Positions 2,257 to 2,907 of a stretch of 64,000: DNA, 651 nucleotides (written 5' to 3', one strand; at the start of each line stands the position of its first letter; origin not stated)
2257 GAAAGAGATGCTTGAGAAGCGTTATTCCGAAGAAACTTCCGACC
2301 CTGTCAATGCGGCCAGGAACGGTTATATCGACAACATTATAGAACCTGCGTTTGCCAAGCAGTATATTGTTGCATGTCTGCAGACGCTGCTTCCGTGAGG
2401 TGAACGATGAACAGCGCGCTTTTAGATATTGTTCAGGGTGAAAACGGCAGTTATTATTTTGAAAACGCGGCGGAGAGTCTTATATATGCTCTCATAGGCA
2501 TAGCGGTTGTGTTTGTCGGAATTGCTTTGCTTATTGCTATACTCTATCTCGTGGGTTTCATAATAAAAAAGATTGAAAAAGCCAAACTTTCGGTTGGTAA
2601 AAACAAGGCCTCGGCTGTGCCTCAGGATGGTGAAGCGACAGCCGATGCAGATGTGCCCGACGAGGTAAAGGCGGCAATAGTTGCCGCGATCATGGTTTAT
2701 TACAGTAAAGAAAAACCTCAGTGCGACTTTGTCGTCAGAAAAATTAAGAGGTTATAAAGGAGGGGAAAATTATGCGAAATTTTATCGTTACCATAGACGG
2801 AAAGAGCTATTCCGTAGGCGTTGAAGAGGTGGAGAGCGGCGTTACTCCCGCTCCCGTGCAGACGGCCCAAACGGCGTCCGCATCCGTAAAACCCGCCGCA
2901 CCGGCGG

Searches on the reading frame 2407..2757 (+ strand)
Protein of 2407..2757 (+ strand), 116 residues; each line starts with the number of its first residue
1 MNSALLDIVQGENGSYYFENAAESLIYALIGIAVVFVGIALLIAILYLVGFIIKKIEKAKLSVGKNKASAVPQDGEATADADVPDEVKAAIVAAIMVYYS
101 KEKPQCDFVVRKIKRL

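Call 48: search_protein_families(library=pfam, proteins=[window:2407-2757:+], max_evalue=0.001)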
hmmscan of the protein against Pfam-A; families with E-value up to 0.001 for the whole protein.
window:2407-2757:+ (116 aa): 1 family
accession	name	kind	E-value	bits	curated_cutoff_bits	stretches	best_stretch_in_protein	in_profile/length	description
PF04277.18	OAD_gamma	-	5.5e-12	46.6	27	1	23-96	2-73/76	Oxaloacetate decarboxylase, gamma chain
